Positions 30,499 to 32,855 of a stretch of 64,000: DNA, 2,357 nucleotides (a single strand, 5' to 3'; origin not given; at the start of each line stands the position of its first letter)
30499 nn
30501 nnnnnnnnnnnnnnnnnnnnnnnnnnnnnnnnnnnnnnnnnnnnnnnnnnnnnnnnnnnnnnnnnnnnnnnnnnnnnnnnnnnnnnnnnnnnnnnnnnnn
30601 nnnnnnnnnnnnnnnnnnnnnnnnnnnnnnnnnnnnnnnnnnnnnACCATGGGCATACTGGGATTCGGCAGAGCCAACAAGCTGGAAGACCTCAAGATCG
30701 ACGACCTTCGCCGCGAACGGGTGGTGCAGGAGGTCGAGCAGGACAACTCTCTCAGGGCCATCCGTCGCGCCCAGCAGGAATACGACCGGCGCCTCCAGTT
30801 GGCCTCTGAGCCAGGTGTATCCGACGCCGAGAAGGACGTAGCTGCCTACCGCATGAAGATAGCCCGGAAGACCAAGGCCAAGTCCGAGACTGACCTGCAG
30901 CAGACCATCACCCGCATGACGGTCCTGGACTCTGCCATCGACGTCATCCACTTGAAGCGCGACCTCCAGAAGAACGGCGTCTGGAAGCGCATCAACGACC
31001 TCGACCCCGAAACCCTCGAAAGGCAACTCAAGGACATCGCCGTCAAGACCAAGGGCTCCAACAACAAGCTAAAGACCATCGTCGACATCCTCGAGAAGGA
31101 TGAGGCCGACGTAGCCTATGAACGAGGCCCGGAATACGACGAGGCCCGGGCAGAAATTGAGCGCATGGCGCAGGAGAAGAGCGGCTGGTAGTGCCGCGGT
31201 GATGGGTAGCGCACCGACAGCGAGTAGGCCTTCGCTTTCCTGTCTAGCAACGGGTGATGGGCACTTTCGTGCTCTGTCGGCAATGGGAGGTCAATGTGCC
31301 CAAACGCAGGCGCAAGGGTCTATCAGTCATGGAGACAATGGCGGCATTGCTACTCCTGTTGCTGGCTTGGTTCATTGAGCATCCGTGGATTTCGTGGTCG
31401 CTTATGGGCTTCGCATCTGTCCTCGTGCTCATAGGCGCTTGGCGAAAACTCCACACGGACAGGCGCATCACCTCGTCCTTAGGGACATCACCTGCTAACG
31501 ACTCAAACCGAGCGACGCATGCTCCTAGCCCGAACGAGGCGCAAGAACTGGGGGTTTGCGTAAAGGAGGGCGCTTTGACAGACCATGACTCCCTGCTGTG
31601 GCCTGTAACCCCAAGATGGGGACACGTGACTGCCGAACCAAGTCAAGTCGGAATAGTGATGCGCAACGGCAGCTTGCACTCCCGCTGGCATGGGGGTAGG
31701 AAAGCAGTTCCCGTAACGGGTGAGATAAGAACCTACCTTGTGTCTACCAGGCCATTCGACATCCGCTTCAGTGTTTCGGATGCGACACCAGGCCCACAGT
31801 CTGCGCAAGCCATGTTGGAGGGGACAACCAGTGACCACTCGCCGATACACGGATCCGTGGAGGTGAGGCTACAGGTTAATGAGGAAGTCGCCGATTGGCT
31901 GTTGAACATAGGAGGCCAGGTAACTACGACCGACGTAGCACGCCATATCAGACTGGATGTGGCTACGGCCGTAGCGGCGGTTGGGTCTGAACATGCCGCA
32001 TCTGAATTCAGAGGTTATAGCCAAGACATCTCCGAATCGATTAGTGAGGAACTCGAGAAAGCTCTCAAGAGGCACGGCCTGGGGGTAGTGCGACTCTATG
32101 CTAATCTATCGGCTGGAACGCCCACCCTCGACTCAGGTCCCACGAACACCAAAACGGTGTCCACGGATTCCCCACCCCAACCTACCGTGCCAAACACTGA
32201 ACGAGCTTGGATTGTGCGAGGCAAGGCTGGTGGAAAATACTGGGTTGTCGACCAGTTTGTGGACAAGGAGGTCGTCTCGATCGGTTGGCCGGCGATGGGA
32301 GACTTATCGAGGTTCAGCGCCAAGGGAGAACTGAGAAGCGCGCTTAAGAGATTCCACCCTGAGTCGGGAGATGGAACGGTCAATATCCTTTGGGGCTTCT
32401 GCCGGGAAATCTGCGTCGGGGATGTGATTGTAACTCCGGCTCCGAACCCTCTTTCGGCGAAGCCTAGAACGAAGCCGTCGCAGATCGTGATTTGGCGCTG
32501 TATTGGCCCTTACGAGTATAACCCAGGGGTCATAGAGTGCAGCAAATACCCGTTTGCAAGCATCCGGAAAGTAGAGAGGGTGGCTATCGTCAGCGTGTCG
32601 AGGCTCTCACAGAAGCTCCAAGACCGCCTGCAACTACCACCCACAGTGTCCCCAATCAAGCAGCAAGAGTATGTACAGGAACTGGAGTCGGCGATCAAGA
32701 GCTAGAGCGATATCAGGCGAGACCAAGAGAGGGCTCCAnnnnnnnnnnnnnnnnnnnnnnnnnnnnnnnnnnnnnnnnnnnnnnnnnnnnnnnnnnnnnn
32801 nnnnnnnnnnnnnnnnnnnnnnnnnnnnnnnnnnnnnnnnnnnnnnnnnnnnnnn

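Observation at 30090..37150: Cluster of three tandem, divergent SPFH/Band-7 paralogs with different output modules, bracketed by regulators and TGTCAC-type operator arrays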

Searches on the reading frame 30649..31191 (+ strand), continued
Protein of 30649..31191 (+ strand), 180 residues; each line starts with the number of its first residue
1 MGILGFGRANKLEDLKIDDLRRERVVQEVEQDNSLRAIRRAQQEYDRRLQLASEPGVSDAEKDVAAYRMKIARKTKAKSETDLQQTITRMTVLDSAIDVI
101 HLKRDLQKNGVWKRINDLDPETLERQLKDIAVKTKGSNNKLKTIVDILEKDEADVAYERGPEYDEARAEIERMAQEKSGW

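Call 70: find_encoding_contigs(protein=P0040, flank=10000, max_places=2)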
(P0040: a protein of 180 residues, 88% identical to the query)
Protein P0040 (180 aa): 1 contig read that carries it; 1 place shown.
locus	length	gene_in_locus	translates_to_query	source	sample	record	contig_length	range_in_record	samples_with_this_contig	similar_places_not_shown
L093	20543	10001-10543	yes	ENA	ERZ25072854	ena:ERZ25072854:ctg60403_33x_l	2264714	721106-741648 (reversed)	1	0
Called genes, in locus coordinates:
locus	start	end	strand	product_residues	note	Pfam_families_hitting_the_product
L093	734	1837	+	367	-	PF05598:DUF772, PF01609:DDE_Tnp_1, PF13751:DDE_Tnp_1_6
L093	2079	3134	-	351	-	PF20796:PDDEXK_13, PF22558:REase-ARP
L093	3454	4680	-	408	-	PF13433:Peripla_BP_5, PF13458:Peripla_BP_6, PF01094:ANF_receptor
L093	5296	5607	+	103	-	-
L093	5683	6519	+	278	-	PF02538:Hydantoinase_B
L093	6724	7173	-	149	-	-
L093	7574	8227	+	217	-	PF13274:SocA_Panacea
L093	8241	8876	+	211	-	-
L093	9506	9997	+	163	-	PF12728:HTH_17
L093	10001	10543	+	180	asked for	-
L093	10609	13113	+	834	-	PF01011:PQQ (faint), PF13360:PQQ_2 (weak), PF13570:Beta-prop_ACSF4, PF13360:PQQ_2, PF13570:Beta-prop_ACSF4, PF13360:PQQ_2, PF13570:Beta-prop_ACSF4, PF13360:PQQ_2, +3 more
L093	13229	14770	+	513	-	PF28530:DUF8426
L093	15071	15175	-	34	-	-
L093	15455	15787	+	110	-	-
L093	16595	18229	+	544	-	PF00239:Resolvase, PF07508:Recombinase, PF13408:Zn_ribbon_recom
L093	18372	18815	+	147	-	PF14325:DUF4383 (faint)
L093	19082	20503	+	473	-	PF00909:Ammonium_transp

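Call 71: find_encoding_contigs(protein=P0042, flank=10000, max_places=2)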
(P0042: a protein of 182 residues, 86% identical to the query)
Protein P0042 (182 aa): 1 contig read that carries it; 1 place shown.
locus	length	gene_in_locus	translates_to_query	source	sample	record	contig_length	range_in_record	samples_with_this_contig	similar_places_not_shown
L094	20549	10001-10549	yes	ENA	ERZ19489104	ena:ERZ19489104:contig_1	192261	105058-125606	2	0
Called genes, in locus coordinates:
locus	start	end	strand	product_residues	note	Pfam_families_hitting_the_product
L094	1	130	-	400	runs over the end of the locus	PF00180:Iso_dh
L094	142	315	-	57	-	-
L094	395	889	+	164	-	PF00578:AhpC-TSA, PF08534:Redoxin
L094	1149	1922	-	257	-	PF07221:GlcNAc_2-epim (weak)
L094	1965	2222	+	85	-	PF08534:Redoxin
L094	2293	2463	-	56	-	-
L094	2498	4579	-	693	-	PF03190:Thioredox_DsbH, PF13899:Thioredoxin_7, PF13098:Thioredoxin_2 (weak), PF07221:GlcNAc_2-epim (faint)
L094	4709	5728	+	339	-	PF00248:Aldo_ket_red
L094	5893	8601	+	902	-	PF01326:PPDK_N, PF00391:PEP-utilizers, PF02896:PEP-utilizers_C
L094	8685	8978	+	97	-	-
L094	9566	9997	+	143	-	PF12728:HTH_17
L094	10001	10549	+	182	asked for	-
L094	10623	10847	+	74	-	-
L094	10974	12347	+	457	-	PF14088:DUF4268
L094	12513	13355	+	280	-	-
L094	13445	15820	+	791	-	PF01011:PQQ (faint), PF13360:PQQ_2, PF13570:Beta-prop_ACSF4, PF07774:EMC1_C (faint), PF13570:Beta-prop_ACSF4, PF13360:PQQ_2, PF13570:Beta-prop_ACSF4, PF13360:PQQ_2, +1 more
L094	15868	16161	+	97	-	-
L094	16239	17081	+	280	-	-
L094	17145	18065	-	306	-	-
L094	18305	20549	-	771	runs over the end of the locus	PF18364:Molybdopterin_N, PF00384:Molybdopterin, PF01568:Molydop_binding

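Call 73: search_protein_families(library=pfam, proteins=[L094:12513-13355:+, L094:16239-17081:+, L094:10974-12347:+, L093:13229-14770:+, L094:10623-10847:+, L094:17145-18065:-], max_evalue=0.1)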
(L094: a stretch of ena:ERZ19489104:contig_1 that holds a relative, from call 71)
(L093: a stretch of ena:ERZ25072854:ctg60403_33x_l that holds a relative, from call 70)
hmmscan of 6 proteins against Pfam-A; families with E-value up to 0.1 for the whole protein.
L094:12513-13355:+ (280 aa): 1 family
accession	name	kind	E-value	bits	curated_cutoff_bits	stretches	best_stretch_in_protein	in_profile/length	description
PF09111.16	SLIDE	-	0.087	13.3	24.8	0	14-59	46-95/116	SLIDE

L094:16239-17081:+ (280 aa): 0 families

L094:10974-12347:+ (457 aa): 2 families
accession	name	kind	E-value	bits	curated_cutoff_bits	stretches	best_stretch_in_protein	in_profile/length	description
PF14088.11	DUF4268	-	2.7e-21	76.5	27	1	310-443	2-136/140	Domain of unknown function (DUF4268)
PF01145.31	Band_7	-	0.002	18.6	23.6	1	27-228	5-174/176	SPFH domain / Band 7 family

L093:13229-14770:+ (513 aa): 0 families

L094:10623-10847:+ (74 aa): 0 families

L094:17145-18065:- (306 aa): 2 families
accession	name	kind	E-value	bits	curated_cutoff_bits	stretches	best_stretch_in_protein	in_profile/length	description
PF17159.10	MASE3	-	0.019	15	31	1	6-146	41-170/226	Membrane-associated sensor domain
PF13194.11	DUF4010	-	0.074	13.2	30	0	43-104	88-149/210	Domain of unknown function (DUF4010)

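Call 101: search_dna_similar(query=window:30649-31188:+, collection=phages, mode=protein, max_evalue=0.01, max_rows=10)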
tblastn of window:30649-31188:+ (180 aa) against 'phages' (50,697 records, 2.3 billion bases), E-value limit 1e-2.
No match.

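Call 102: search_dna_similar(query=window:30649-31188:+, collection=plasmids, mode=protein, max_evalue=0.01, max_rows=10)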
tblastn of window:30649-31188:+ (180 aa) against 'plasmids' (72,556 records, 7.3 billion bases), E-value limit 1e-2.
No match.

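Call 104: find_related_loci(query=A4, collection=viral_contigs, flank=8000)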
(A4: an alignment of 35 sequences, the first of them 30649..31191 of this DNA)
Query A4 (180 aa) in viral_contigs; peptide patterns used: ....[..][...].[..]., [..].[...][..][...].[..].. (x = any residue, [..] = any of these).
152 stretches matched a pattern, but none encodes a relative of the query by tblastn (E <= 1e-3).

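Call 109: search_solved_structures(query=A10, max_evalue=10, show_alignments=2)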
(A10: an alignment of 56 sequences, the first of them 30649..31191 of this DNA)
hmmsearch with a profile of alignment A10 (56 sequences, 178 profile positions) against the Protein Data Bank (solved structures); distinct sequences matched with E-value up to 10: 12.
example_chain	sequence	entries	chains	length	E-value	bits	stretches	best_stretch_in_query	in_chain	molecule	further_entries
6dkm_B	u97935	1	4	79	0.2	14.9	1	23-78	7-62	DHD131_B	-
2lpe_A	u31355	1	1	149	0.2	14.9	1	9-53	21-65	Kinase suppressor of Ras 1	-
1fxk_C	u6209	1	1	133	0.32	14.3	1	67-100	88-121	PROTEIN (PREFOLDIN)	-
9p1x_H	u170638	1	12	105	0.37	14.1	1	106-148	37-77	P-II family nitrogen regulatory protein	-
5vyk_A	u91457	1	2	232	0.5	13.6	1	9-48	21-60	Chimera protein of BRS domain of BRAF and CC-SAM domain of KSR1,Serine/threonine-protein k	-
6r1n_A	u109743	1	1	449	0.64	13.3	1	22-91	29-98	Serine--tRNA ligase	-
1go4_E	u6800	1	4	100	0.76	13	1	4-51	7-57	Mitotic spindle assembly checkpoint protein MAD1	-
9lut_3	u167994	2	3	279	2.2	11.5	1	2-25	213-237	Chlorophyll a-b binding protein, chloroplastic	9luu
3j2o_A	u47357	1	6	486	3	11.1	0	67-144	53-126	Fibritin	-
2bsg_A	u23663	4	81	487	3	11.1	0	67-144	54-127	FIBRITIN | gpwac, fibritin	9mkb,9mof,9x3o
9s97_A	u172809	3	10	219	3.8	10.8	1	32-170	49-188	Cell division protein B2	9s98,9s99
6vek_A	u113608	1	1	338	10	9.4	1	33-85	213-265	contact-dependent toxin CdiA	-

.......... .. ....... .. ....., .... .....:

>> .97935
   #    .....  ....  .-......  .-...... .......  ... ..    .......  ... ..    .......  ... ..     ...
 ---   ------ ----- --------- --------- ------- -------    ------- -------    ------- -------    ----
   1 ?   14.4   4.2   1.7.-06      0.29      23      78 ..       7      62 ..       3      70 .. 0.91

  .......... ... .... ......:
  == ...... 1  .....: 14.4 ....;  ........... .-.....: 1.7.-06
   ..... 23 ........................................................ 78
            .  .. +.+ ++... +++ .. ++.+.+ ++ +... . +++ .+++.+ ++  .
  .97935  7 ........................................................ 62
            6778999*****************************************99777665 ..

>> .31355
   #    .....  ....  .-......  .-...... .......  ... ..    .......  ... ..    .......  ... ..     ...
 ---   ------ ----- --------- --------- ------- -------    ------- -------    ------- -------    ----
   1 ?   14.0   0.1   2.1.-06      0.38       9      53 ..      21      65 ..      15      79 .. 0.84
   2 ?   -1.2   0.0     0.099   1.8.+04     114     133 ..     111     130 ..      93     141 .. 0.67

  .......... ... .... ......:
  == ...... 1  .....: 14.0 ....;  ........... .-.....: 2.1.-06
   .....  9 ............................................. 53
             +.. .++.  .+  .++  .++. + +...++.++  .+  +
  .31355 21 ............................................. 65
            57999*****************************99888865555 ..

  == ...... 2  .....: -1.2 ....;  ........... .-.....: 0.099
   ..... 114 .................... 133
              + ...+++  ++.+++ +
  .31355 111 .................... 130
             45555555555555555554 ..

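Call 114: search_protein_families(library=padloc, proteins=[L093:13229-14770:+, L094:10974-12347:+, L094:12513-13355:+], max_evalue=0.001)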
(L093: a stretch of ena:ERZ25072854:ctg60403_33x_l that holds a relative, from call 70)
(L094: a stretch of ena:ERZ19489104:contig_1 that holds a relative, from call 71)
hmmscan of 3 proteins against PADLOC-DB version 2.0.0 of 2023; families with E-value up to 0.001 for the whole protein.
L093:13229-14770:+ (513 aa): 5 families
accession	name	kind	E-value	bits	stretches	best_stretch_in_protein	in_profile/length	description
PDLC04815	PDC-S02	-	6.8e-16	56.5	1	278-424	3-144/346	-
PDLC04819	PDC-S02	-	1.4e-14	52.1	1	277-437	4-159/334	-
PDLC04806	PDC-S02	-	1.7e-11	42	1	278-430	4-154/324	-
PDLC04824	PDC-S02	-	1.6e-09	35.4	1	347-439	77-163/308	-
PDLC04799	PDC-S02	-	1.1e-05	22.7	1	348-413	78-139/308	-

L094:10974-12347:+ (457 aa): 4 families
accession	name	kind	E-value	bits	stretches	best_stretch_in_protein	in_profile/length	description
PDLC04911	PDC-S11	-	4.3e-22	76.8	1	289-444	155-309/318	-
PDLC04914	PDC-S11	-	1.6e-19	68.3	1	304-443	164-304/314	-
PDLC04913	PDC-S11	-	4.4e-18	63.5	1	305-443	224-360/375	-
PDLC04912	PDC-S11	-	7.8e-17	59.4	1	304-444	171-307/313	-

L094:12513-13355:+ (280 aa): 0 families
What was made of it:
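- The L094 paralog carries DUF4268/PDC-S11 (calls 73, 114).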

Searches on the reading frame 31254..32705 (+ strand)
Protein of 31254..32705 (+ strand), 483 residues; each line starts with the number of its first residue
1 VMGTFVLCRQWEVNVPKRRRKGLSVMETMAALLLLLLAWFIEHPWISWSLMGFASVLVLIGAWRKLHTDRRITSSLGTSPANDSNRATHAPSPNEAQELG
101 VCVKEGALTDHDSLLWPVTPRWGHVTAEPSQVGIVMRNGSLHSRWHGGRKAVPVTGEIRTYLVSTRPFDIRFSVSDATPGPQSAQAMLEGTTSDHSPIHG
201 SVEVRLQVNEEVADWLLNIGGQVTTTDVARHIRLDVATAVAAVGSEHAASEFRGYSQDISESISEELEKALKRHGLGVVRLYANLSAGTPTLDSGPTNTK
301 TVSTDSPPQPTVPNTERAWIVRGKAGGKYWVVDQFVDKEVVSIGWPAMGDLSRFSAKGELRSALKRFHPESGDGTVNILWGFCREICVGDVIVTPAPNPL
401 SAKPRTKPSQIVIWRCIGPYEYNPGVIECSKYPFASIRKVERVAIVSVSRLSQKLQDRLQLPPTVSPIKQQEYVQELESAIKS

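Call 3: search_protein_families(library=pfam, proteins=[window:31254-32705:+], max_evalue=1)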
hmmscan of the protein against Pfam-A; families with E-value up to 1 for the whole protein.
window:31254-32705:+ (483 aa): 4 families
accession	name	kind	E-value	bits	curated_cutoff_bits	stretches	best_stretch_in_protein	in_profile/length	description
PF01145.31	Band_7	-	2e-07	31.7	23.6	1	126-280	2-139/176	SPFH domain / Band 7 family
PF13398.12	Peptidase_M50B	-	0.023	14.8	26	1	20-92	113-183/201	Peptidase M50B-like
PF13567.11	DUF4131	-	0.12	12.5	31.6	1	30-75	12-57/165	Domain of unknown function (DUF4131)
PF13421.11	Band_7_1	-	0.13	12.3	24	1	199-283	104-190/211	SPFH domain-Band 7 family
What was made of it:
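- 31296..32705 (+): Gene C: hydrophobic hairpin (31317-31442), SPFH domain (31587-32111), and Mrr/PDC-S02-type reader domain (32199-32702). Band_7 2e-7 (call 3).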

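Call 4: search_protein_families(library=padloc, proteins=[window:31254-32705:+], max_evalue=1)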
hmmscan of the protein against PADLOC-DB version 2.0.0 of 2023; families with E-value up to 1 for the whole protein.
window:31254-32705:+ (483 aa): 5 families
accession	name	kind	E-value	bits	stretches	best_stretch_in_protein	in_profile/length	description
PDLC04819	PDC-S02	-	1.5e-11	42.1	1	317-466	4-143/334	-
PDLC04815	PDC-S02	-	9.7e-10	36.3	1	318-481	3-156/346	-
PDLC04806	PDC-S02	-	9.8e-08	29.6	1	317-471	3-150/324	-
PDLC03448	REase_II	-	0.003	13.7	1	339-398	283-345/857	Type II restriction enzyme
PDLC04824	PDC-S02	-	0.01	13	1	376-481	70-158/308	-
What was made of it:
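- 31296..32705 (+): PDC-S02 N-terminus 1.5e-11 (call 4).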

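Call 28: search_protein_families(library=ncbifam, proteins=[window:31254-32705:+], max_evalue=1)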
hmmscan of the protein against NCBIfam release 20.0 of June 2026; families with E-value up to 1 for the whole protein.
window:31254-32705:+ (483 aa): 0 families

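Call 29: search_protein_families(library=phrogs, proteins=[window:31254-32705:+], max_evalue=0.1)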
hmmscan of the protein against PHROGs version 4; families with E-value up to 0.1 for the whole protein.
window:31254-32705:+ (483 aa): 2 families
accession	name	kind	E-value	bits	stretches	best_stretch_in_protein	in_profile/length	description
phrog_200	-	other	0.0013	18.9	1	129-282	106-252/379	lipoprotein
phrog_10226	-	unknown function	0.017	15.3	1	310-397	14-106/369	-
